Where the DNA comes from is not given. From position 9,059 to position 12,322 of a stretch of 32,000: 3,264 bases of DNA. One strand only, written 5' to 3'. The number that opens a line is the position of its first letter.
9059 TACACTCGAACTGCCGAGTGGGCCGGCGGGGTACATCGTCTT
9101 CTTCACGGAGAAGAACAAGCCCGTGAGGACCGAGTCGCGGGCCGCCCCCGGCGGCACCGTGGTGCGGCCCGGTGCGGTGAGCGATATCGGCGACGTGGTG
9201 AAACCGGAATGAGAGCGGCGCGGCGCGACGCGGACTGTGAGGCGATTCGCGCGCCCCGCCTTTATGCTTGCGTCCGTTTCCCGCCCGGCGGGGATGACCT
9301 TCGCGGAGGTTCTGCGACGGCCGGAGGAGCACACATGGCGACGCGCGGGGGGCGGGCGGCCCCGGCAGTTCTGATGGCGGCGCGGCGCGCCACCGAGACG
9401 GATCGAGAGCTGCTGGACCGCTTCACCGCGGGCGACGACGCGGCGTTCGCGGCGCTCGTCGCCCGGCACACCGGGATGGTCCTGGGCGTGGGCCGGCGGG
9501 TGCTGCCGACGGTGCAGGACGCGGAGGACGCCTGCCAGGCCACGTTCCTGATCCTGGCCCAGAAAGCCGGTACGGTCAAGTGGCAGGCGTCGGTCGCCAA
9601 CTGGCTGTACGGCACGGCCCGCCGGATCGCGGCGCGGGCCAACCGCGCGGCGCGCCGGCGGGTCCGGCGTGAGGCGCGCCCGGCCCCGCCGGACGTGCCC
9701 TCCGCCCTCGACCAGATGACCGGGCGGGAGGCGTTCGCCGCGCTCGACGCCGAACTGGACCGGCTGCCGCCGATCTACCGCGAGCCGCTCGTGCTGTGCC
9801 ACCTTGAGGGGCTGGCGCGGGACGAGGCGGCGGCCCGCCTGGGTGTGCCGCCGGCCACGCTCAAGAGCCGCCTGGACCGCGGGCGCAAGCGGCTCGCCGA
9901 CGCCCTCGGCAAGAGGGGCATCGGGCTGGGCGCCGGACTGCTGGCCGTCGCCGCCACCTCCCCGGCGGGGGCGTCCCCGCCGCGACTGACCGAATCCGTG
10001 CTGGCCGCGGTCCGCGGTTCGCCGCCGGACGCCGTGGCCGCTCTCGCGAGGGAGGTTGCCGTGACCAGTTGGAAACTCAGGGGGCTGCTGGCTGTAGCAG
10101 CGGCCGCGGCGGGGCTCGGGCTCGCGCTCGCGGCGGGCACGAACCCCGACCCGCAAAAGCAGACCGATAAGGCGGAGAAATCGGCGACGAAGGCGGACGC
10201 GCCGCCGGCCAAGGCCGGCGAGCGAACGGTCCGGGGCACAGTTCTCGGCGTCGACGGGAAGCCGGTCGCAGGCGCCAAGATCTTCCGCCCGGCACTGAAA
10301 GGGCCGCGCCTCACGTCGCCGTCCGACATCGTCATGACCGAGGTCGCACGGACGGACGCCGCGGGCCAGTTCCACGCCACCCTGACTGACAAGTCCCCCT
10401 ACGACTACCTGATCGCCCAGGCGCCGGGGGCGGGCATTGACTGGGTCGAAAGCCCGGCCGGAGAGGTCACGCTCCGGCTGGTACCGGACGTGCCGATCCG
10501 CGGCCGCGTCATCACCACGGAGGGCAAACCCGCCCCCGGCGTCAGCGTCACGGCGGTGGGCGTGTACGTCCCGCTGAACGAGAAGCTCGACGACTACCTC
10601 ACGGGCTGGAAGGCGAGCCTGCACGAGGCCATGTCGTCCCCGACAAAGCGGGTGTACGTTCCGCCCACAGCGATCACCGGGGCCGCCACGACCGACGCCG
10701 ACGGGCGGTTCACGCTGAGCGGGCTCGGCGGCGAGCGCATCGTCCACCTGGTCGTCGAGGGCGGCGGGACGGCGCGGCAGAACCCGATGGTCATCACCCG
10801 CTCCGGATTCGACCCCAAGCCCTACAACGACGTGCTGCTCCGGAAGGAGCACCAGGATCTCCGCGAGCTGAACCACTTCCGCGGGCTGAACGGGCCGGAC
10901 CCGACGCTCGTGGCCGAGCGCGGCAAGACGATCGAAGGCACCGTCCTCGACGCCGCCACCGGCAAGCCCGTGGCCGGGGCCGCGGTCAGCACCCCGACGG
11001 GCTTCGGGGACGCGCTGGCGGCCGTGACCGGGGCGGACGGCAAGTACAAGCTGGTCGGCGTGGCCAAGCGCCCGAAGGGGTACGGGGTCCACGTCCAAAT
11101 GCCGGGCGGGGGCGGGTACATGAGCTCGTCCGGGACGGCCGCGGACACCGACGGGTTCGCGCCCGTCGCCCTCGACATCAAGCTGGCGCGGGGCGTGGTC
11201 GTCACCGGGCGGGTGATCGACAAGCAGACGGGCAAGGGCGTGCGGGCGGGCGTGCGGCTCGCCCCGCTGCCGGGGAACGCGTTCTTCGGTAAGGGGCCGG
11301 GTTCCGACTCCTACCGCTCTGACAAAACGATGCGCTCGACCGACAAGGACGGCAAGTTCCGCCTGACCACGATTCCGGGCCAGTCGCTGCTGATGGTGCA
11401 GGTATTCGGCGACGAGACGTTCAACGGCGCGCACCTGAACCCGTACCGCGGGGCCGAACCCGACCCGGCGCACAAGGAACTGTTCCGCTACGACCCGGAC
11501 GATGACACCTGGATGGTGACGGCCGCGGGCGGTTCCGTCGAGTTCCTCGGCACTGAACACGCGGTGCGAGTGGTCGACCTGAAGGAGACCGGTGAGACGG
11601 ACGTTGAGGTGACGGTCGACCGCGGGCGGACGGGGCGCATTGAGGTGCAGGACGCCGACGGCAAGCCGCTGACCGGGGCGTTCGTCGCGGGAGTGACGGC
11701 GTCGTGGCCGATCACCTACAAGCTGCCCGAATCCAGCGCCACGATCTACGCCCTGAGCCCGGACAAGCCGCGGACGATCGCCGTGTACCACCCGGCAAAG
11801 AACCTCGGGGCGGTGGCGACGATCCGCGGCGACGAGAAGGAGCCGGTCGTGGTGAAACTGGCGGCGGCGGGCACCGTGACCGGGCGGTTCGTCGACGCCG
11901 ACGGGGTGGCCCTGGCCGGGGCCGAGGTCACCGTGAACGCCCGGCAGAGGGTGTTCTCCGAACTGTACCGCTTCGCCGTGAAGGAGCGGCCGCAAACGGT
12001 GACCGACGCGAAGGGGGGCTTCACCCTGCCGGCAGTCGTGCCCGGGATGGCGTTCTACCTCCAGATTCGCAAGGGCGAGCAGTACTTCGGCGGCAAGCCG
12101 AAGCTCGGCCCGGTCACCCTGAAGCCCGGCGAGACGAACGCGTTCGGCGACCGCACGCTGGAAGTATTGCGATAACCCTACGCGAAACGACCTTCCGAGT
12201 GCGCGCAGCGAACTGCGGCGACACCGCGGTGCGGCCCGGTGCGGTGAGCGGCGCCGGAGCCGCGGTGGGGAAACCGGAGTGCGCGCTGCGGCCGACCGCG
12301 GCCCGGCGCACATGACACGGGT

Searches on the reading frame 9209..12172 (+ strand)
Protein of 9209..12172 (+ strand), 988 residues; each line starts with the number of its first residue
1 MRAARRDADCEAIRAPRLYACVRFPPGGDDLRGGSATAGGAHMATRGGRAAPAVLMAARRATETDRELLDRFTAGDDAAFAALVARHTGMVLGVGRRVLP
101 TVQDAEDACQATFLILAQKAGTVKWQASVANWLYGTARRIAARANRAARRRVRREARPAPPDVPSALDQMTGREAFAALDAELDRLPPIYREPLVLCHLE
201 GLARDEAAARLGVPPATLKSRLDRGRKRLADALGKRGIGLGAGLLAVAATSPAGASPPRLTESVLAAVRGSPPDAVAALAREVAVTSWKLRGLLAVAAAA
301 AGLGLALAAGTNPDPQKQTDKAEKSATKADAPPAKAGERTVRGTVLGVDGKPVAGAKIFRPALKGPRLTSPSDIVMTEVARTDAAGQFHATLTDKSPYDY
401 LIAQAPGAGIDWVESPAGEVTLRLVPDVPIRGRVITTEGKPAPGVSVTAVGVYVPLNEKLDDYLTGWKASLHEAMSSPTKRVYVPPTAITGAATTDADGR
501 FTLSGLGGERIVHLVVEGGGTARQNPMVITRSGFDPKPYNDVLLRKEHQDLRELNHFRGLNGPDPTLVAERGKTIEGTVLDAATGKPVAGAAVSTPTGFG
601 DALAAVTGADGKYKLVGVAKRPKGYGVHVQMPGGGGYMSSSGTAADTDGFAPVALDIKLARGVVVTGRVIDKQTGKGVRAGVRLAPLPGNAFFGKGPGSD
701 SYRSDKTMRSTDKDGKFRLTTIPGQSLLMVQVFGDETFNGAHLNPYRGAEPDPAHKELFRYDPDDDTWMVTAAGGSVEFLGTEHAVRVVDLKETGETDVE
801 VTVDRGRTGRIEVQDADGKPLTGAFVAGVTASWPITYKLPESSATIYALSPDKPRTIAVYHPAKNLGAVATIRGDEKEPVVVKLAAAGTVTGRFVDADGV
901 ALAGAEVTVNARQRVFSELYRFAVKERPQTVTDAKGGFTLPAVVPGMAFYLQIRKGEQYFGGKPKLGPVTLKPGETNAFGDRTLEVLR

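Call 94: search_protein_families(library=pfam, proteins=[window:9209-12172:+], max_evalue=0.0001)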
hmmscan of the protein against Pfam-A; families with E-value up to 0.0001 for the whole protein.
window:9209-12172:+ (988 aa): 9 families
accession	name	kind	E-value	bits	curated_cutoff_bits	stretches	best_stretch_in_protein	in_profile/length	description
PF13620.12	CarboxypepD_reg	-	4.6e-23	81.8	32.3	2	574-640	1-65/82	Carboxypeptidase regulatory-like domain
PF08281.18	Sigma70_r4_2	-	4.8e-13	49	25.7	1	178-229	3-54/54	Sigma-70, region 4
PF13715.12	CarbopepD_reg_2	-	2.6e-08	34.2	32.2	0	575-619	1-42/88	CarboxypepD_reg-like domain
PF04542.20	Sigma70_r2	-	2.9e-08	33.8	24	1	83-151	1-71/71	Sigma-70 region 2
PF20598.4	DUF6795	-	3.2e-08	34.2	27.4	0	341-389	1-42/103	Domain of unknown function (DUF6795)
PF15976.11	CooC_C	-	2.8e-06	27.7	29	0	888-922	17-51/93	CS1-pili formation C-terminal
PF02369.22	Big_1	-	3.9e-06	27.3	34.9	0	328-400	8-74/93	Bacterial Ig-like domain (group 1)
PF10670.15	DUF4198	-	5.2e-06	27.2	34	0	339-393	147-196/209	Domain of unknown function (DUF4198)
PF00775.27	Dioxygenase_C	-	1.5e-05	25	27.3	0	318-400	9-98/182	Dioxygenase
